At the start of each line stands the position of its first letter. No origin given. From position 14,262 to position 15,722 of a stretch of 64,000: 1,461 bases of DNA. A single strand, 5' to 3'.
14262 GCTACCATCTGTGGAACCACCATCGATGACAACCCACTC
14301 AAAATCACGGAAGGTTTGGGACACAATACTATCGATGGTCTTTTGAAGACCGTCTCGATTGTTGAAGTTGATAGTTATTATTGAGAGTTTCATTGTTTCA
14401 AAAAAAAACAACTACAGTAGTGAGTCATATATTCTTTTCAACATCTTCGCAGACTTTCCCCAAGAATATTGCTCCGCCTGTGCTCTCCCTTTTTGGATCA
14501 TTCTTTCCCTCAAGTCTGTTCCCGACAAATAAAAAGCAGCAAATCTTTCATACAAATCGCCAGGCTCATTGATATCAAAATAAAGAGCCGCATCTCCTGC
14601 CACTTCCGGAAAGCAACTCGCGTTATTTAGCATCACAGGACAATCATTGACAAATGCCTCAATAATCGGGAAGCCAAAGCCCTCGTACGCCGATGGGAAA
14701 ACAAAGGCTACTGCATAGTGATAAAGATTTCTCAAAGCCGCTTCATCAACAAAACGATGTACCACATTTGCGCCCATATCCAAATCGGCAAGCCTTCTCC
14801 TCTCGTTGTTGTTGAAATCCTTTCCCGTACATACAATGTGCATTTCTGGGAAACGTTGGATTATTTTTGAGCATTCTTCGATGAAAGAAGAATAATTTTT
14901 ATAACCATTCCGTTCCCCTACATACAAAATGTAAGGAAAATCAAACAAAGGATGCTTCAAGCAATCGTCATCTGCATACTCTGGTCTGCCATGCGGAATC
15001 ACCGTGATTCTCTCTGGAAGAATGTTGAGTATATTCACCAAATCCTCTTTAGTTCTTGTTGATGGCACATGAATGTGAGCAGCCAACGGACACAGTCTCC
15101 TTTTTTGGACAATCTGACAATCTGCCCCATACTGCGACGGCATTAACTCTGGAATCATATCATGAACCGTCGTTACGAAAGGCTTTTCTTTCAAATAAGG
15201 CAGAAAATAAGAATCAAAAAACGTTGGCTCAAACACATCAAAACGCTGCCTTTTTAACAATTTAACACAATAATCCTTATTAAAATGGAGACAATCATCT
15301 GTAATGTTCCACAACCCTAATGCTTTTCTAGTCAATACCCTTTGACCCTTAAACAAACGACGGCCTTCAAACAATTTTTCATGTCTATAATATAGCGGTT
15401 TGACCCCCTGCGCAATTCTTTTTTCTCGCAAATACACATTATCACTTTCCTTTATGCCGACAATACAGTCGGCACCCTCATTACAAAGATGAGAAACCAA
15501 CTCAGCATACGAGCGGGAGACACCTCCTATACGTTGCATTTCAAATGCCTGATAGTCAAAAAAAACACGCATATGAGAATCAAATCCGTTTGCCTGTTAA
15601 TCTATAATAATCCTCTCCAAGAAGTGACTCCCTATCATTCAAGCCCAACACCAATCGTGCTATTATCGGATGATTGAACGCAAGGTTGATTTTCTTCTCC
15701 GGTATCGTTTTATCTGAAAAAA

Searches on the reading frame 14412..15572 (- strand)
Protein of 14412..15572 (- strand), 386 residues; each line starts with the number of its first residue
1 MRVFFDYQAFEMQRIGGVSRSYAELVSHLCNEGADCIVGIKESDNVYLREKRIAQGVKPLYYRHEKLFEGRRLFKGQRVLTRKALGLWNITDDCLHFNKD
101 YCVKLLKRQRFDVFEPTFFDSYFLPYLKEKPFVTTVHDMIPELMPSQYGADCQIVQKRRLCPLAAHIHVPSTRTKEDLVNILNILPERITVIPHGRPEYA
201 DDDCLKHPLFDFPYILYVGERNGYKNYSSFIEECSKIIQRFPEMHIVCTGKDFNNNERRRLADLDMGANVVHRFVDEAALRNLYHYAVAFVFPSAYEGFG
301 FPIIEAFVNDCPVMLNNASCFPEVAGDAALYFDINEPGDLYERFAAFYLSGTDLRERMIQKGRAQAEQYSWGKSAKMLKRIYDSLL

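Call 77: find_encoding_contigs(protein=window:14412-15572:-, flank=10000, max_places=1)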
Protein window:14412-15572:- (386 aa): 4 contigs read that carry it; 1 place shown.
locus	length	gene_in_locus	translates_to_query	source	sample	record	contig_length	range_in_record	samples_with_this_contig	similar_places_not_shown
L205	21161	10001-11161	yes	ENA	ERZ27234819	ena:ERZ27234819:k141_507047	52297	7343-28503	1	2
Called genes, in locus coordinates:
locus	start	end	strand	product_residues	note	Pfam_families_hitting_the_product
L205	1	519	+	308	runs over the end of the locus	PF00535:Glycos_transf_2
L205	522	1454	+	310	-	PF00535:Glycos_transf_2, PF10111:Glyco_tranf_2_2 (weak)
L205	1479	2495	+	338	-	PF00535:Glycos_transf_2, PF10111:Glyco_tranf_2_2 (weak), PF13641:Glyco_tranf_2_3 (weak)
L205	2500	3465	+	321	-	PF00535:Glycos_transf_2, PF10111:Glyco_tranf_2_2, PF13641:Glyco_tranf_2_3 (weak)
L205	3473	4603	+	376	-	PF00890:FAD_binding_2 (faint), PF13450:NAD_binding_8, PF03275:GLF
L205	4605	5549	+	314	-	PF00535:Glycos_transf_2, PF13641:Glyco_tranf_2_3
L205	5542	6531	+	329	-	PF00535:Glycos_transf_2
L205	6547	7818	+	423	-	PF00005:ABC_tran, PF14524:Wzt_C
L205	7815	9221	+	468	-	-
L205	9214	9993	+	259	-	PF13489:Methyltransf_23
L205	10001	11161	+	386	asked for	PF13439:Glyco_transf_4, PF00534:Glycos_transf_1, PF13692:Glyco_trans_1_4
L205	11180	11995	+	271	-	PF00535:Glycos_transf_2, PF10111:Glyco_tranf_2_2 (faint)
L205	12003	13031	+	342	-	PF00535:Glycos_transf_2, PF10111:Glyco_tranf_2_2, PF13641:Glyco_tranf_2_3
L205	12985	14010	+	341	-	-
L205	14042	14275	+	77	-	-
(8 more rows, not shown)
